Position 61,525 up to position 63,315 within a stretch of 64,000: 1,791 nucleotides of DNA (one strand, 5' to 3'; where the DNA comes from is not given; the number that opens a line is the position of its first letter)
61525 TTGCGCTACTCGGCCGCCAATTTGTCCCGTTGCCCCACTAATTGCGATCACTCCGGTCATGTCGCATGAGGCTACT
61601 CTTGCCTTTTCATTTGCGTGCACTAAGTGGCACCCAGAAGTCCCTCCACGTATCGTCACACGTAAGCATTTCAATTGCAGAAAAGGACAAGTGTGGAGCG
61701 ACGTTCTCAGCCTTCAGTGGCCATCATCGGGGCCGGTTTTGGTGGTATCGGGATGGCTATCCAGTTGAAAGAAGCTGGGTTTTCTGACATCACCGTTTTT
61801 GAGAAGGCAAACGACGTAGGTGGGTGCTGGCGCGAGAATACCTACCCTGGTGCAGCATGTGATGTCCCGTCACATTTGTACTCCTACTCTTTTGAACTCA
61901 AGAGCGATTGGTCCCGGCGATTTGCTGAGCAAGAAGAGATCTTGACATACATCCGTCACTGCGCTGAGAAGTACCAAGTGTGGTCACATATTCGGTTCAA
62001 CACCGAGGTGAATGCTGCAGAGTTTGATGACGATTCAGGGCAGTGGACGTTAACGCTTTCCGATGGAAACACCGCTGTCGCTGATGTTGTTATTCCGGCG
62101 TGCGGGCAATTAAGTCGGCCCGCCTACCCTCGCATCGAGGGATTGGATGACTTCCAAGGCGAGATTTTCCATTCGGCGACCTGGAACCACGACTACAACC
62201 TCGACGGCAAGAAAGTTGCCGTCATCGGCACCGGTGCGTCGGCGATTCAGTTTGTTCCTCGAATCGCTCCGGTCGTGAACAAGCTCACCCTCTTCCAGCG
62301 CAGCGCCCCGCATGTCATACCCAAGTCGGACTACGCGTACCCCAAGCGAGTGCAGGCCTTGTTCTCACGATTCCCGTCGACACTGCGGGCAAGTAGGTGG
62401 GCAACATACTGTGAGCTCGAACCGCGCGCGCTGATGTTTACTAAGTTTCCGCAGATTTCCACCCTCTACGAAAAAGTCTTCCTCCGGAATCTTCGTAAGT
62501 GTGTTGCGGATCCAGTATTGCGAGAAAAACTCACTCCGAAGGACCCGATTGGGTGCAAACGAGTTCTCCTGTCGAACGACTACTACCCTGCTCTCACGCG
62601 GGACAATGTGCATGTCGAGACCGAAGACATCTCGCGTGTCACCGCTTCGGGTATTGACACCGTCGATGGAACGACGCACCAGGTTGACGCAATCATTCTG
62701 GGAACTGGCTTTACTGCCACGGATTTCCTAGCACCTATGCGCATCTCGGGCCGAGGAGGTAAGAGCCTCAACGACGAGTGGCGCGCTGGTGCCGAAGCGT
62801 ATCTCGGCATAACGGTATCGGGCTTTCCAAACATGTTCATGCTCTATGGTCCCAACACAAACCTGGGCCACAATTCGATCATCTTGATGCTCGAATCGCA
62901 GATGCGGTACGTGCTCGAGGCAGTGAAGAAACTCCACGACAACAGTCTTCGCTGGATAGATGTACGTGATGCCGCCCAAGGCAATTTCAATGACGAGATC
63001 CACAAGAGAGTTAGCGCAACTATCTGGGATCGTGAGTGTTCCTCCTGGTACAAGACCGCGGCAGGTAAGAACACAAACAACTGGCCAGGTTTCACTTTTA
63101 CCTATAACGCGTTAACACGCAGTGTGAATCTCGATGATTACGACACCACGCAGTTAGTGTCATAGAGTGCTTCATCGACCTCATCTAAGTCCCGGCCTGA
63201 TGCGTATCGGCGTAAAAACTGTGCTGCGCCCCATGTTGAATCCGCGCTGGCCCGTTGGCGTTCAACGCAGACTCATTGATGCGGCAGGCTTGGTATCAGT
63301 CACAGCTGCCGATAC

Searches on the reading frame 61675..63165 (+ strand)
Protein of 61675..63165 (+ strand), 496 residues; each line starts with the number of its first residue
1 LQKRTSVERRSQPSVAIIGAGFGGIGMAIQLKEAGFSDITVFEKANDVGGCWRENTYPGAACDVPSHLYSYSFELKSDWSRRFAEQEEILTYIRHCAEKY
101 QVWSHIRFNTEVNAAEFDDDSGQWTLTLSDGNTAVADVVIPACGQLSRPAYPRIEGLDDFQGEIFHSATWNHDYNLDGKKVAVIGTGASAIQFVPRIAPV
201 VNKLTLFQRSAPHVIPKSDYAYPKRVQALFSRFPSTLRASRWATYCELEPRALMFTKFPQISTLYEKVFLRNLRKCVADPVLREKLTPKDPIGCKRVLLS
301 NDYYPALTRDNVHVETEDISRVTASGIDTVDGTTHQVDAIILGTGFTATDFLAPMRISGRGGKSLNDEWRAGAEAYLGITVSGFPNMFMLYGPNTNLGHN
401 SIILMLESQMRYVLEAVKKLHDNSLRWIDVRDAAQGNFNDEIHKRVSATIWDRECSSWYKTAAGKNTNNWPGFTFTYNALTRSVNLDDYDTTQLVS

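Call 78: search_protein_families(library=pfam, proteins=[window:61675-63165:+], max_evalue=0.00001)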
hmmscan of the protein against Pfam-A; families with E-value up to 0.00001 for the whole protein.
window:61675-63165:+ (496 aa): 7 families
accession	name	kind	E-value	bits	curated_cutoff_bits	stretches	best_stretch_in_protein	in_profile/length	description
PF00743.25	FMO-like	-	2.2e-22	79.7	22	1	14-240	3-245/532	Flavin-binding monooxygenase-like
PF13738.12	Pyr_redox_3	-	1e-16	61.6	30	1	17-220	2-206/305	Pyridine nucleotide-disulphide oxidoreductase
PF07992.20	Pyr_redox_2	-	1.4e-14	54.7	26.1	1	14-208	2-172/291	Pyridine nucleotide-disulphide oxidoreductase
PF13450.12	NAD_binding_8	-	5.2e-12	46.3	21.9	1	17-70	1-53/68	NAD(P)-binding Rossmann-like domain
PF01266.30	DAO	-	1.1e-08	35.4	27.9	0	15-56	2-43/353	FAD dependent oxidoreductase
PF13454.12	NAD_binding_9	-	1.7e-07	31.8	21.8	0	16-70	1-59/155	FAD-NAD(P)-binding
PF13434.12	Lys_Orn_oxgnase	-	3e-06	27.1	21.3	0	82-199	90-209/339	L-lysine 6-monooxygenase/L-ornithine 5-monooxygenase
